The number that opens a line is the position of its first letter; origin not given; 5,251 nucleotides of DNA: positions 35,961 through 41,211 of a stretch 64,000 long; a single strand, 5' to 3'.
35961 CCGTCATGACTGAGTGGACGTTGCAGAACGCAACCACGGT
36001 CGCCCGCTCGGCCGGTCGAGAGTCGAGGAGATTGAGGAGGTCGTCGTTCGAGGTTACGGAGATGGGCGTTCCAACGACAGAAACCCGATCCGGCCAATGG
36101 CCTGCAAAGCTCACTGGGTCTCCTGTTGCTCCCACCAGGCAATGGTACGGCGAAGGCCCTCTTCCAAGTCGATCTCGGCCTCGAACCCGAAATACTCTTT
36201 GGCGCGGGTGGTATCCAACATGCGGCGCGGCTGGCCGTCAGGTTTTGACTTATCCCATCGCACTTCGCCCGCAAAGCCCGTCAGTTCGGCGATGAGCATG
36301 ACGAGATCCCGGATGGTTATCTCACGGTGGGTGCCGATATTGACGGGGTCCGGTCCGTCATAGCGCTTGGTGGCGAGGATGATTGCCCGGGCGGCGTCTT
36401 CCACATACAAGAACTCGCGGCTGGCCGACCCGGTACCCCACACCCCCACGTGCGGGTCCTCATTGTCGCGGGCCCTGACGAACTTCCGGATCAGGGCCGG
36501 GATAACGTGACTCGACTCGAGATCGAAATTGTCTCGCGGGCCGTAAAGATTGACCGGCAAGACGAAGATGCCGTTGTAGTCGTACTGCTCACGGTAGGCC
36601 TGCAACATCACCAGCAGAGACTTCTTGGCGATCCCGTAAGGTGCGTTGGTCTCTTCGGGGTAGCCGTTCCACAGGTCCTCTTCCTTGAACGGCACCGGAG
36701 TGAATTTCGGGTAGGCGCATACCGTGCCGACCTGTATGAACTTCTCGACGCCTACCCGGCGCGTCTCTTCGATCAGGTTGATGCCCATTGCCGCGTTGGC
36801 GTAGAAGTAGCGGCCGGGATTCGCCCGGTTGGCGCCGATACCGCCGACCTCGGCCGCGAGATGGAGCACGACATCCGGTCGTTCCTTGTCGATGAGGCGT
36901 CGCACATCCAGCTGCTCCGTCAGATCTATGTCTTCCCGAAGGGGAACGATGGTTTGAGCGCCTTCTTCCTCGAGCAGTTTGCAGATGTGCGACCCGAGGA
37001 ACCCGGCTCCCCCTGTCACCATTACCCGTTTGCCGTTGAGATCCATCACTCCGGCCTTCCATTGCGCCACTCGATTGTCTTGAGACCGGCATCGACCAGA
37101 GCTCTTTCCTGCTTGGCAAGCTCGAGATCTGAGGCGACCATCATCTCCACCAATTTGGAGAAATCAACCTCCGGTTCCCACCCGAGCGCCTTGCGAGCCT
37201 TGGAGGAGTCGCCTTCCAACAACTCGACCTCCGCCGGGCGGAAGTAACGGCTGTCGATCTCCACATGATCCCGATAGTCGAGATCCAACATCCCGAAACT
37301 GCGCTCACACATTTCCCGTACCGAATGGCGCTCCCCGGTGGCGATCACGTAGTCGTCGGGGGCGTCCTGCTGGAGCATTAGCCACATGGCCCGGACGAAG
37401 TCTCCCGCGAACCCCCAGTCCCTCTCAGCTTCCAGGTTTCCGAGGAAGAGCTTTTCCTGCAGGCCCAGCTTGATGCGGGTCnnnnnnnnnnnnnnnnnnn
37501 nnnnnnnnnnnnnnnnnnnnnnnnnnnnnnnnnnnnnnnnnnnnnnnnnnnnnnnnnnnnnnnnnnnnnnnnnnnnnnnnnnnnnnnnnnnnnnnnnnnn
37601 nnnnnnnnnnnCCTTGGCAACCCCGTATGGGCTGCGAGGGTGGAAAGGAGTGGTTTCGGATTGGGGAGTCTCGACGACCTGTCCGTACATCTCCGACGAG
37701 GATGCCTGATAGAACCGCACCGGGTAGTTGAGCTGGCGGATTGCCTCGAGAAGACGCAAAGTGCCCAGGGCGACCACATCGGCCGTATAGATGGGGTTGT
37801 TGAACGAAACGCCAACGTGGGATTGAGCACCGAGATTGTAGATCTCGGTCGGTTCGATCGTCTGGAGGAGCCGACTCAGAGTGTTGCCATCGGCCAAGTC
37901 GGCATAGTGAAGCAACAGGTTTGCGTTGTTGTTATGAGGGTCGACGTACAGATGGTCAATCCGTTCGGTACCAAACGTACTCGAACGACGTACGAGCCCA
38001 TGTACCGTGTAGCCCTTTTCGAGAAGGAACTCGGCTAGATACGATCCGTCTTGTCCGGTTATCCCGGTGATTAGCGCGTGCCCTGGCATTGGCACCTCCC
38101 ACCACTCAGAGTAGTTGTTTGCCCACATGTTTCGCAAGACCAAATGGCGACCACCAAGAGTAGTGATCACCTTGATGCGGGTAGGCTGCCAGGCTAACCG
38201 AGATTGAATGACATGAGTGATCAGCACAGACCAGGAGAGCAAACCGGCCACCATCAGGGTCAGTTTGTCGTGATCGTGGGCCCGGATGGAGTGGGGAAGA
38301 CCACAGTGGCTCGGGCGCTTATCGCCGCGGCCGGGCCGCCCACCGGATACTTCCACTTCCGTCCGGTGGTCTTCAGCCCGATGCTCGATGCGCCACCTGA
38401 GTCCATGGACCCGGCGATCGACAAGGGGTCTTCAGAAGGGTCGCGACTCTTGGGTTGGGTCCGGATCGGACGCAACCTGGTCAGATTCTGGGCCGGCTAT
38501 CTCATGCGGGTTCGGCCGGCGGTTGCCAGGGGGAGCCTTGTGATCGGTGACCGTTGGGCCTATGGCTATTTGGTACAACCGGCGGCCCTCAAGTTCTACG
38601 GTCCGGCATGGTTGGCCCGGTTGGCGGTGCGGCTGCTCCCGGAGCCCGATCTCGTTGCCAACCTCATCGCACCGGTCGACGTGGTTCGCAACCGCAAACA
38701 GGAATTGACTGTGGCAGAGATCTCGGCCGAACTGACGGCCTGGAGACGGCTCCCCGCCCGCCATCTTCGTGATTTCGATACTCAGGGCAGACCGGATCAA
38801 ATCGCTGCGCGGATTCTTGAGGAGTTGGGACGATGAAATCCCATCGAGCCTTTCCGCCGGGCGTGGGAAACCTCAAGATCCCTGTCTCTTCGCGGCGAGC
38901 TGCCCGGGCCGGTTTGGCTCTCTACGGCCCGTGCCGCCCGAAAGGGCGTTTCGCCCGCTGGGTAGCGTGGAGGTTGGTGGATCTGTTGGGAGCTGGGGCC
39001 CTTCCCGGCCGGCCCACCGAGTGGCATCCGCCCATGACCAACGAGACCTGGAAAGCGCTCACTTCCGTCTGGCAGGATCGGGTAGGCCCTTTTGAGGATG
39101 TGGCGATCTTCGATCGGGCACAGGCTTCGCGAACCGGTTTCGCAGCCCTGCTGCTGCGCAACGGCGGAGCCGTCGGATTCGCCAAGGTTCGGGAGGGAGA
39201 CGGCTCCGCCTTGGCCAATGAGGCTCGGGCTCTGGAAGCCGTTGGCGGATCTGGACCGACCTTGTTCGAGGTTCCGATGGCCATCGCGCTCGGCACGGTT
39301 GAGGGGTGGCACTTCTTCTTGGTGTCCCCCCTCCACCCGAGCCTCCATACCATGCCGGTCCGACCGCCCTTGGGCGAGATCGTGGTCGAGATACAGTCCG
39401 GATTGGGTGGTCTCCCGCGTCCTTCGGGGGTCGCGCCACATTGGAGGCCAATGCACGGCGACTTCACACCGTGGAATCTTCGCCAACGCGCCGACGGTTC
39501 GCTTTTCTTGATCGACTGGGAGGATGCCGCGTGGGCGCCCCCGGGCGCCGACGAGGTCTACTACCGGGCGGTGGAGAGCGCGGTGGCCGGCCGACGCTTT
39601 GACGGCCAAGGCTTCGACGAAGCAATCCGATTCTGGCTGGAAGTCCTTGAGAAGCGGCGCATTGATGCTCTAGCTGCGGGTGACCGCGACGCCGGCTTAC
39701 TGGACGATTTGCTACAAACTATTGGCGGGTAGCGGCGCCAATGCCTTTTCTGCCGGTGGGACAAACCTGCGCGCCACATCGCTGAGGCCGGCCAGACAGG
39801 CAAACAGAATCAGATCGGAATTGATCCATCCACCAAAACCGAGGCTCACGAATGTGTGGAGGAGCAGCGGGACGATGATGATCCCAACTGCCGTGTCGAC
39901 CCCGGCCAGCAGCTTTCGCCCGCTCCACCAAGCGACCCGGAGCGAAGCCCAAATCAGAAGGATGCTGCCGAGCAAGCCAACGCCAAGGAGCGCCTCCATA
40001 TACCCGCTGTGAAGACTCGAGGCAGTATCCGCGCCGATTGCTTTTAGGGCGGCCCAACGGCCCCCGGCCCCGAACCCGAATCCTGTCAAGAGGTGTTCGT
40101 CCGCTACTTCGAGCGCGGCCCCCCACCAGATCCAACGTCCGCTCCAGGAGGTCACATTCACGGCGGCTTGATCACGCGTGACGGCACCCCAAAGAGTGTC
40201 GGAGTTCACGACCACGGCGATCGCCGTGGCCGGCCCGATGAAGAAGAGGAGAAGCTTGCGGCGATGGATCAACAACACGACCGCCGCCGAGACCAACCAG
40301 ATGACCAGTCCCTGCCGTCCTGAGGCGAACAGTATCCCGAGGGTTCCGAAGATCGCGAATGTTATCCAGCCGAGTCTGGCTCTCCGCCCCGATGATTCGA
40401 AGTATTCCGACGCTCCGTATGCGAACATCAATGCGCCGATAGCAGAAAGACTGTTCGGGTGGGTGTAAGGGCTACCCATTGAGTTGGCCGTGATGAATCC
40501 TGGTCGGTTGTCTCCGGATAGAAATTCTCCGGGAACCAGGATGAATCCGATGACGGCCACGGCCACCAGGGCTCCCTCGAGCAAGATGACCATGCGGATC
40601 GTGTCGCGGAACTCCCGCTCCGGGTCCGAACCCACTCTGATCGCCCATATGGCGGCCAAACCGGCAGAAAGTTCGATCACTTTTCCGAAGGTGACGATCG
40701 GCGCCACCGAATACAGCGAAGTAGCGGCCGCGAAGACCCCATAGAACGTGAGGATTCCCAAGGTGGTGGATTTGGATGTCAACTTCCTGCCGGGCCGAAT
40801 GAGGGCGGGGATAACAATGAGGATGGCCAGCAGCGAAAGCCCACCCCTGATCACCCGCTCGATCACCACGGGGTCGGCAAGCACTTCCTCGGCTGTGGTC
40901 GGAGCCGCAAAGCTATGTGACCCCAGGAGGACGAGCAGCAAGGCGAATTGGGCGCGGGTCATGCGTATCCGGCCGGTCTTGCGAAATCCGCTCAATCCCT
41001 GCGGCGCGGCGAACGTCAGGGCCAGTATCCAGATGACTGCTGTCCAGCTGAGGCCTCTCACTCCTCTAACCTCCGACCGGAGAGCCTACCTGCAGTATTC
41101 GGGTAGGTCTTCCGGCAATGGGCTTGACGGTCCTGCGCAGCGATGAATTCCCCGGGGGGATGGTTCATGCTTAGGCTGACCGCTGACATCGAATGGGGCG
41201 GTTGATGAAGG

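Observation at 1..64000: Pervasive frame disruptions in otherwise recognisable genes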

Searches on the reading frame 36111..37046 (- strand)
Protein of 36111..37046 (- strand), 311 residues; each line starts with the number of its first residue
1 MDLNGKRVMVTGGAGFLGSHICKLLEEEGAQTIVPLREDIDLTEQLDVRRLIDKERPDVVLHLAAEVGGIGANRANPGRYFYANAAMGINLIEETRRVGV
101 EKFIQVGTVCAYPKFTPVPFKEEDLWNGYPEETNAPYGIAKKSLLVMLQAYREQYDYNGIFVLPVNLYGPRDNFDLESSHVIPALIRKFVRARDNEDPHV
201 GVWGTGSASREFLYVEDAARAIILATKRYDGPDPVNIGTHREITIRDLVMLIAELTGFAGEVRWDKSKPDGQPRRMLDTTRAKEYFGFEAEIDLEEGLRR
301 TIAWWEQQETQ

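Call 18: find_encoding_contigs(protein=window:36111-37046:-, flank=10000, max_places=6)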
Protein window:36111-37046:- (311 aa): no gene with exactly this product is on record in the collection.

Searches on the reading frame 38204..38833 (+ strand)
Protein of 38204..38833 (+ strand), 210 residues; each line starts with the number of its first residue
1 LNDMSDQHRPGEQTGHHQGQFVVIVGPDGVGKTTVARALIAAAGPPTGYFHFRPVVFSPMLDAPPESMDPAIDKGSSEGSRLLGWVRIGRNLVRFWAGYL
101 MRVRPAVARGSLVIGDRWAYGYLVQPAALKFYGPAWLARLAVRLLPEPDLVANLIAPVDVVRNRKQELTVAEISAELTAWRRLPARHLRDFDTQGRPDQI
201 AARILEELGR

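Call 65: search_protein_families(library=pfam, max_evalue=0.001, proteins=[window:38204-38833:+])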
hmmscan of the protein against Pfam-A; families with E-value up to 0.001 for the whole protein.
window:38204-38833:+ (210 aa): 5 families
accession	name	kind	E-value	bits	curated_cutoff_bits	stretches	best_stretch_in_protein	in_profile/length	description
PF13191.12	AAA_16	-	1.6e-05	25.9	32.6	1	13-50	18-55/167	AAA ATPase domain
PF02223.23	Thymidylate_kin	-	0.00011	22.4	27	0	103-167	73-137/185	Thymidylate kinase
PF13401.12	AAA_22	-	0.00025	21.8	27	1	18-43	4-29/130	AAA domain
PF00005.33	ABC_tran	-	0.00033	21.7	25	1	17-52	9-44/137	ABC transporter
PF20720.3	nSTAND3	-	0.00034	20.8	27.2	1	19-42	17-40/155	Novel STAND NTPase 3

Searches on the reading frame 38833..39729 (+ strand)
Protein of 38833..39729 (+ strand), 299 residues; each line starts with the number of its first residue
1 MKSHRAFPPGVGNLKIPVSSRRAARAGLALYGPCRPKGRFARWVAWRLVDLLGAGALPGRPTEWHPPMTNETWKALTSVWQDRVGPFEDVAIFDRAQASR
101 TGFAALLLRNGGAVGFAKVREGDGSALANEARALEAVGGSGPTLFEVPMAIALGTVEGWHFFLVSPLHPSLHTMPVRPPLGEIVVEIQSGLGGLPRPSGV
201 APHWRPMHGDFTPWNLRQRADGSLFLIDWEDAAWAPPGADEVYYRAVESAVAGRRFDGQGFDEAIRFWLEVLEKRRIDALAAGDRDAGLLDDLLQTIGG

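Call 65: search_protein_families(library=pfam, max_evalue=0.001, proteins=[window:38833-39729:+])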
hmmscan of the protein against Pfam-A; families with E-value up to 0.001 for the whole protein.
window:38833-39729:+ (299 aa): 1 family
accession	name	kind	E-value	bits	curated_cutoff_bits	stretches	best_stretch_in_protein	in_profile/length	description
PF01636.29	APH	-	7.1e-08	32.9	23.2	1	201-244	165-209/239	Phosphotransferase enzyme family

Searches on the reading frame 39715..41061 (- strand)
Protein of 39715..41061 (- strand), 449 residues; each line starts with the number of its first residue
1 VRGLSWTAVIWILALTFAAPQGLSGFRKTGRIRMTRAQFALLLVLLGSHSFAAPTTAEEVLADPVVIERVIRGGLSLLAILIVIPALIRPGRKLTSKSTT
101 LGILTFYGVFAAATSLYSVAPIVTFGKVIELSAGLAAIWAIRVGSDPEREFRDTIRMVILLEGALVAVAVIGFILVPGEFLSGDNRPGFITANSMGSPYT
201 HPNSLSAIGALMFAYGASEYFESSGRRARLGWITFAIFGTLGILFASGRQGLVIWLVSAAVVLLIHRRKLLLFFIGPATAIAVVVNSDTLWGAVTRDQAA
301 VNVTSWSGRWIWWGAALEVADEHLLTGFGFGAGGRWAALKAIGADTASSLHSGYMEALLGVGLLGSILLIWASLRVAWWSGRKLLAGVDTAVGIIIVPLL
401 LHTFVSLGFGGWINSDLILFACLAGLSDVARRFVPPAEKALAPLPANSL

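Call 19: find_related_loci(query=window:39715-41061:-, collection=metagenome_contigs, flank=10000)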
Query window:39715-41061:- (449 aa) in metagenome_contigs; peptide patterns used: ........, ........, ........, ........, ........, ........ (x = any residue, [..] = any of these).
169 stretches matched a pattern, but none encodes a relative of the query by tblastn (E <= 1e-3).
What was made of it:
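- The O-antigen-ligase-like gene (39712-41061) had no relative in the JGI metagenome contigs (call 19).
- Tried and rejected: The metagenome scan with the O-antigen-ligase-like gene found no relative (call 19).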
